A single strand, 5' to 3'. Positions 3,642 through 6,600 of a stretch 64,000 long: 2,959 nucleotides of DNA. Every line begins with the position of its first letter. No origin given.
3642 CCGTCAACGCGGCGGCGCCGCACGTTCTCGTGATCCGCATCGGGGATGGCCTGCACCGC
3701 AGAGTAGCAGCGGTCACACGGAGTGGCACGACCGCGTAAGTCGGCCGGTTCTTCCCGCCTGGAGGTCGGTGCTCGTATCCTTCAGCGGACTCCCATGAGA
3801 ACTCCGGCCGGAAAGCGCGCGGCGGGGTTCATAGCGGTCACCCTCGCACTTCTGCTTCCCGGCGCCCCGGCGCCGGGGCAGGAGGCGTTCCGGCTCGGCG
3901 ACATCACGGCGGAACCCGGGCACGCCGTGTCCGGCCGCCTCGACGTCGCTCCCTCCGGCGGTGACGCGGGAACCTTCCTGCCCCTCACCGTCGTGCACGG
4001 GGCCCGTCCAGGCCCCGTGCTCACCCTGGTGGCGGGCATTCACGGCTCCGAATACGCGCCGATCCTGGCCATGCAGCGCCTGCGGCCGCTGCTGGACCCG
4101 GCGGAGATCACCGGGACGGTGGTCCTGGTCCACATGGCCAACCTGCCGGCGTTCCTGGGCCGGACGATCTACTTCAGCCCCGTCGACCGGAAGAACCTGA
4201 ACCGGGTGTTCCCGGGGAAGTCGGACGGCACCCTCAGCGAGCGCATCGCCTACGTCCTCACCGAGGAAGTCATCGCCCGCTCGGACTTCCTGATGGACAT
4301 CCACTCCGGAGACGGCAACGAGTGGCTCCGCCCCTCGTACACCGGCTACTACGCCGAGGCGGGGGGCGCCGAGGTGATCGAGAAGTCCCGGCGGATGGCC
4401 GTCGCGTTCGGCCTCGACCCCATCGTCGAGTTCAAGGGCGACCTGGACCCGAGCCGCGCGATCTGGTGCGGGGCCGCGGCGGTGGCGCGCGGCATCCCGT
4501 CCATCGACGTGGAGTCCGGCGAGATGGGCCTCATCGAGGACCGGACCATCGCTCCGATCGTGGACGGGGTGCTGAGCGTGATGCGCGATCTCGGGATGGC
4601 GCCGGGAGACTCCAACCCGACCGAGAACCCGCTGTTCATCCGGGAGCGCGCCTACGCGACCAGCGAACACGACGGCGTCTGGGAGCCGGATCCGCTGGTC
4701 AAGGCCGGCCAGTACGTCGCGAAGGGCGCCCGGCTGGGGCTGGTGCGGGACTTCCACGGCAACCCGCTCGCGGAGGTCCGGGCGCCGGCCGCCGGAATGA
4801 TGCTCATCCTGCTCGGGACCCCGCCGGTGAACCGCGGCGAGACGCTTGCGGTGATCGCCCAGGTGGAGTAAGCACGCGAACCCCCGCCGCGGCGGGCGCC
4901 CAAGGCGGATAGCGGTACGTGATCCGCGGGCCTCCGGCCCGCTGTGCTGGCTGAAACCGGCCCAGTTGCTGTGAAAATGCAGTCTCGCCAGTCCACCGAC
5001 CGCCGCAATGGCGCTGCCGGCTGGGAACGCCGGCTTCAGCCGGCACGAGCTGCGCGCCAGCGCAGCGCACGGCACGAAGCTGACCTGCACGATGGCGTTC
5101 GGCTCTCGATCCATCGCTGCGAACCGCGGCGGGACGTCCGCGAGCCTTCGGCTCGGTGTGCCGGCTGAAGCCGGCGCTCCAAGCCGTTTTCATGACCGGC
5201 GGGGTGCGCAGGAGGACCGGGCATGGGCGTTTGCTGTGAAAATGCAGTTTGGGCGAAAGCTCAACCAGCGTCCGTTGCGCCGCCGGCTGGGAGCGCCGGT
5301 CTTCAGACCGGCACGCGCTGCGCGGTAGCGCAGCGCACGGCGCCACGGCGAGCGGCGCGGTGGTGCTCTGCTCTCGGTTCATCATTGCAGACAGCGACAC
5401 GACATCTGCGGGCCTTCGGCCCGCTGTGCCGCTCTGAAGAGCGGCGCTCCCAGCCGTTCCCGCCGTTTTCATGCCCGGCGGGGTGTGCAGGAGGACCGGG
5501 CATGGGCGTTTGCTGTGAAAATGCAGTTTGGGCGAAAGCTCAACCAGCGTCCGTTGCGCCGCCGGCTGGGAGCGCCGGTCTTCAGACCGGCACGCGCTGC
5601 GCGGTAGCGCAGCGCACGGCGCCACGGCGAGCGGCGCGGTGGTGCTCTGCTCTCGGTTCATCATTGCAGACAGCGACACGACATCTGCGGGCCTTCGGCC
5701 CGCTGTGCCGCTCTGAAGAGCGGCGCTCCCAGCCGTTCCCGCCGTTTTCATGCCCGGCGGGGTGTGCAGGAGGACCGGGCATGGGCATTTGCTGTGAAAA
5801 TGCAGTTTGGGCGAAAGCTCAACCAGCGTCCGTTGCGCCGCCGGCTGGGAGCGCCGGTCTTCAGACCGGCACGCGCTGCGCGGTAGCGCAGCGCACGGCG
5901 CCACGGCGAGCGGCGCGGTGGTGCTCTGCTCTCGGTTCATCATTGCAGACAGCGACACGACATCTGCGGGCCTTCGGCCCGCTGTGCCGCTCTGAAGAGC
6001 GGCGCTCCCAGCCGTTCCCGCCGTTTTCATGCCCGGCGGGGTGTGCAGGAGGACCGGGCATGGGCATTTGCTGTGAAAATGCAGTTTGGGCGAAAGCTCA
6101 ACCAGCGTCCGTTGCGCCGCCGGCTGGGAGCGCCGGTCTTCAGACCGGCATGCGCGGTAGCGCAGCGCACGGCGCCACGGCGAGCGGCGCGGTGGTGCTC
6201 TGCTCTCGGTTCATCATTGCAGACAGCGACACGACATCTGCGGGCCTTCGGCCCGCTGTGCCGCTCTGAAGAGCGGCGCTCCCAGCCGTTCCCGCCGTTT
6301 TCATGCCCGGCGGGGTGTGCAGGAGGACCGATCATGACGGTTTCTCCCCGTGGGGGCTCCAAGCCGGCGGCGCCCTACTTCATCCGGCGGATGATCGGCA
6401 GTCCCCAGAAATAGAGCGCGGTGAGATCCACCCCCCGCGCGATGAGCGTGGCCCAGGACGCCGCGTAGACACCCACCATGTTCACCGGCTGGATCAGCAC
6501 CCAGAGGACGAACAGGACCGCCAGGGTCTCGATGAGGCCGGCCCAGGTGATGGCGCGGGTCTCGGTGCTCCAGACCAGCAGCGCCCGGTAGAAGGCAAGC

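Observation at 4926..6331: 1.4-kb head-to-tail array of near-identical 279-bp structured non-coding units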

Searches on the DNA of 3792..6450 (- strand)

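Call 5: search_rna_families(source=window, start=4800, end=6450, threshold=evalue, max_evalue=10)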
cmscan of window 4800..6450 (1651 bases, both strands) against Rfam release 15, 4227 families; matches with E-value up to 10: 27.
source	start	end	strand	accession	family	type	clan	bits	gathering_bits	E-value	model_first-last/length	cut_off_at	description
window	5979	6157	+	RF04141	MIR8622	Gene; miRNA;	-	19.9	197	0.67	1-212/212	no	MIR8622 microRNA precursor family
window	5701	5875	+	RF04141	MIR8622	Gene; miRNA;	-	19.9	197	0.67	1-212/212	no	MIR8622 microRNA precursor family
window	5328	5391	+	RF02804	PyrR206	Gene; snRNA; snoRNA; HACA-box;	-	19.1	46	2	1-60/60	no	Pyrobaculum sRNA 206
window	5607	5670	+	RF02804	PyrR206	Gene; snRNA; snoRNA; HACA-box;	-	19.1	46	2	1-60/60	no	Pyrobaculum sRNA 206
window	5886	5949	+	RF02804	PyrR206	Gene; snRNA; snoRNA; HACA-box;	-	19.1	46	2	1-60/60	no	Pyrobaculum sRNA 206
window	6160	6223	+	RF02804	PyrR206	Gene; snRNA; snoRNA; HACA-box;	-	19.1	46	2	1-60/60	no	Pyrobaculum sRNA 206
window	5312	5339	-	RF00194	Rubella_3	Cis-reg;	-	18.5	35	1.4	3-30/68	no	Rubella virus 3' cis-acting element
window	5591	5618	-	RF00194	Rubella_3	Cis-reg;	-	18.5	35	1.4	3-30/68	no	Rubella virus 3' cis-acting element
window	5870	5897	-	RF00194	Rubella_3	Cis-reg;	-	18.5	35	1.4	3-30/68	no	Rubella virus 3' cis-acting element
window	6119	6290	+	RF04159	MIR1437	Gene; miRNA;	-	16.7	168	9.1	1-192/192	no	MIR1437 microRNA precursor family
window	5133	5205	-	RF03575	mir-rL1-14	Gene; miRNA;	-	16.6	60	9.8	1-87/87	no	mir-rL1-14 microRNA precursor family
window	5295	5442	+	RF02243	Xoo8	Gene; sRNA;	-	15.7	90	0.092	1-323/323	no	Proteobacterial sRNA Xoo8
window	5853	6000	+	RF02243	Xoo8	Gene; sRNA;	-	15.7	90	0.092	1-323/323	no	Proteobacterial sRNA Xoo8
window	4982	5035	-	RF01523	TB10Cs1H2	Gene; snRNA; snoRNA; HACA-box;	-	15.6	50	8.5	1-63/63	no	Trypanosomatid snoRNA TB10Cs1H2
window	5742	5796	-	RF03455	mir-9847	Gene; miRNA;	-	14.8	74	8.5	1-75/75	no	mir-9847 microRNA precursor family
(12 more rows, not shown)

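Call 26: build_rna_model(alignment_id=A2, structure=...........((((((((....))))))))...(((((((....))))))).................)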
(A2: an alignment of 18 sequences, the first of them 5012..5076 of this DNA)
Model R1 built from alignment A2 (18 sequences, 69 columns); structure: as given.
model positions 67; base pairs 15; branch points 1; effective number of sequences 5.37; information 0.838 bits per position. Calibrated on 0.2 Mb of random sequence (short: E-values are rough).
structure used (alignment columns):
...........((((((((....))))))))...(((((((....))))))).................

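Call 27: search_with_rna_model(model_id=R1, sources=[window, L001, L002, L003, L004, L005, L006, L007, L008, L009, L010, L011, L021, L022, L023, L020, L012, L013, L024, L025], max_evalue=0.1, make_alignment=true)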
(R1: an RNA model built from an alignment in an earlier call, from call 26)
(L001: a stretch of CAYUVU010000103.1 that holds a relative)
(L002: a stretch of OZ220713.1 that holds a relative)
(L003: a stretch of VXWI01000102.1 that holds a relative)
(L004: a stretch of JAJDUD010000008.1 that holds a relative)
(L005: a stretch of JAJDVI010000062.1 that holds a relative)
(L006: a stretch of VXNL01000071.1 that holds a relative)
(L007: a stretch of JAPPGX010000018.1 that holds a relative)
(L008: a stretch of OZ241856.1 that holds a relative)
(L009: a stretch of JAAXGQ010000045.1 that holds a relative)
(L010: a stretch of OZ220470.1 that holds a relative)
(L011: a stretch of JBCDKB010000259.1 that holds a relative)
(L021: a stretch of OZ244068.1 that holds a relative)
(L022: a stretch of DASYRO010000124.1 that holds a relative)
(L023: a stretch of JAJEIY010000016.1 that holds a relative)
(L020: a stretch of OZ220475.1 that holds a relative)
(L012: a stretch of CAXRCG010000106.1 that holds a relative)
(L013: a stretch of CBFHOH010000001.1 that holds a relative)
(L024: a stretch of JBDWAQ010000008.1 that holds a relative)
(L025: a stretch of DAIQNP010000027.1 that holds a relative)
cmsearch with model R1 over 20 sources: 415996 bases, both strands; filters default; matches with E-value up to 0.1: 53.
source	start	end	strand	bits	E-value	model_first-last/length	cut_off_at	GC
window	16815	16879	+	80.3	2.7e-20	1-67/67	no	0.75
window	39061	39127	+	79.5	4.4e-20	1-67/67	no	0.76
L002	448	514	+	77.8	1.4e-19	1-67/67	no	0.7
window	23330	23394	+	77.8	1.4e-19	1-67/67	no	0.78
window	16893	16957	+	77.1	2.2e-19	1-67/67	no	0.72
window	23216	23279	-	76.4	3.6e-19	1-67/67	no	0.75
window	16971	17037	+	76.2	3.9e-19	1-67/67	no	0.72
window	5397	5462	+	75.5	6.6e-19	1-67/67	no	0.71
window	5676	5741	+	75.5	6.6e-19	1-67/67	no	0.71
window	5955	6020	+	75.5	6.6e-19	1-67/67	no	0.71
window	6229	6294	+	75.5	6.6e-19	1-67/67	no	0.71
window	5278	5345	-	74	1.8e-18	1-67/67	no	0.79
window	5557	5624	-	74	1.8e-18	1-67/67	no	0.79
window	5836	5903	-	74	1.8e-18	1-67/67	no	0.79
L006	20419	20483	+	73.8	2e-18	1-67/67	no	0.77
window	5012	5077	-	70.8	1.5e-17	1-67/67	no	0.77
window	5129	5192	+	69.8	2.9e-17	1-67/67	no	0.7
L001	20319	20382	-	64.9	7.8e-16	1-67/67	no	0.81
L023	10571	10634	-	64.5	1e-15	1-67/67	no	0.75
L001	18402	18467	-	59.6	2.7e-14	1-67/67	no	0.77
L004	6735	6798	+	57.1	1.4e-13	1-67/67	no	0.77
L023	1951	2017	+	56.2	2.6e-13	1-67/67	no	0.72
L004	716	779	+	52.3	3.4e-12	1-67/67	no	0.72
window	6115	6177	-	52.1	3.9e-12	1-67/67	no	0.78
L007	18510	18565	-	51.9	4.6e-12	11-66/67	no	0.82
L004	537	600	-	51.8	5e-12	1-67/67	no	0.73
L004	18600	18646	-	47.2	1.1e-10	11-58/67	no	0.77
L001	20442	20490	+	45.7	2.9e-10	11-62/67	no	0.8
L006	11025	11081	+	40.9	7.2e-09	1-67/67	no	0.75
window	4915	4974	+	34.6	4.8e-07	1-67/67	no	0.68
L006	18555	18640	-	33.5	1e-06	1-67/67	no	0.77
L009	1137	1190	+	29.8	1.2e-05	1-67/67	no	0.76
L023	1971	2032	-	21.2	0.0036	1-67/67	no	0.71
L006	17964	18063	+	20.7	0.0052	1-67/67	no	0.67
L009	1054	1123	-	20.5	0.0058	1-67/67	no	0.73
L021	2464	2523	-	18.6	0.021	1-67/67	no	0.68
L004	18075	18174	+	18.4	0.025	1-67/67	no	0.69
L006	20406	20457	-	18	0.032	1-67/67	no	0.79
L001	20291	20355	+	17.8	0.037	1-67/67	no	0.75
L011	6209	6264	-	17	0.061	1-67/67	no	0.68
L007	17944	18043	+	16.6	0.081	1-67/67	no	0.67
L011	1572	1632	-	16.5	0.083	1-67/67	no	0.75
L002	5679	5737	-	16.3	0.098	1-67/67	no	0.78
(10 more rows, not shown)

Alignment A3: 53 matches aligned to the model, 125 columns, each read 5' to 3' on its own strand. Consensus structure (alignment columns), stored with it:
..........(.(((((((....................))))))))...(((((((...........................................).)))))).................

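Call 47: search_with_rna_model(model_id=R1, sources=[L027, L030, L031], max_evalue=0.01)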
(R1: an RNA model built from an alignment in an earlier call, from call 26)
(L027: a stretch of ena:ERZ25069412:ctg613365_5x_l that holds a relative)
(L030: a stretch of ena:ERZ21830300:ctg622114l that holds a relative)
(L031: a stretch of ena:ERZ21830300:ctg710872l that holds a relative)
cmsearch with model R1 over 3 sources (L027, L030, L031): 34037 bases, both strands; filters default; matches with E-value up to 0.01: 25.
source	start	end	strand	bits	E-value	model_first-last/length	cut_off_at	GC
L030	5025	5092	-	76.6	2.5e-20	1-67/67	no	0.76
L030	5144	5209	+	74.2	1.2e-19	1-67/67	no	0.79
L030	10566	10633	+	72.7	3.4e-19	1-67/67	no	0.78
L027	5476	5541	+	72.6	3.7e-19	1-67/67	no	0.74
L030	10452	10517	-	69.2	3.6e-18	1-67/67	no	0.77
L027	5743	5809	+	69.1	3.9e-18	1-67/67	no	0.81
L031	4988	5055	+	69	4.1e-18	1-67/67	no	0.81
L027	5358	5424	-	62.6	3e-16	1-67/67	no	0.76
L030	5852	5917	+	57.6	8e-15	1-67/67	no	0.79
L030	262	327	+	54.5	6.7e-14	1-67/67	no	0.71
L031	4866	4936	-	50.4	9.9e-13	1-67/67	no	0.73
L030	947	1012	+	49.6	1.7e-12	1-67/67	no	0.71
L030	1032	1097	+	46.6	1.3e-11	1-67/67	no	0.74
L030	776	841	+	46.4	1.5e-11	1-67/67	no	0.7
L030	348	413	+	46.1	1.7e-11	1-67/67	no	0.68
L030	861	926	+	46.1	1.7e-11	1-67/67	no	0.68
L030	434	499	+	45.4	2.8e-11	1-67/67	no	0.71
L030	605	670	+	45.4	2.8e-11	1-67/67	no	0.71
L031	10459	10523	+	44.2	6.5e-11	1-67/67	no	0.78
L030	519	584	+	39.8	1.2e-09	1-67/67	no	0.67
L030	690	755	+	36.1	1.4e-08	1-67/67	no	0.68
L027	5639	5696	+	29.5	1.2e-06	1-67/67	no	0.83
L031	13016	13090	+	21.9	0.00019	1-67/67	no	0.73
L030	5872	5937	-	17.1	0.0048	1-67/67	no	0.76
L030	5158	5219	-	16.7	0.006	1-67/67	no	0.79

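Call 72: search_dna_similar(query=window:5232-5510:+, collection=plasmids, mode=distant, max_rows=10, max_evalue=0.001)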
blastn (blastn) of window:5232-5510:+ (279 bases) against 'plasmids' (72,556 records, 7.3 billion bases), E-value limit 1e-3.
No match.

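Call 74: search_rna_families(sources=[L005, L027, L030, L023, L006], threshold=gathering)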
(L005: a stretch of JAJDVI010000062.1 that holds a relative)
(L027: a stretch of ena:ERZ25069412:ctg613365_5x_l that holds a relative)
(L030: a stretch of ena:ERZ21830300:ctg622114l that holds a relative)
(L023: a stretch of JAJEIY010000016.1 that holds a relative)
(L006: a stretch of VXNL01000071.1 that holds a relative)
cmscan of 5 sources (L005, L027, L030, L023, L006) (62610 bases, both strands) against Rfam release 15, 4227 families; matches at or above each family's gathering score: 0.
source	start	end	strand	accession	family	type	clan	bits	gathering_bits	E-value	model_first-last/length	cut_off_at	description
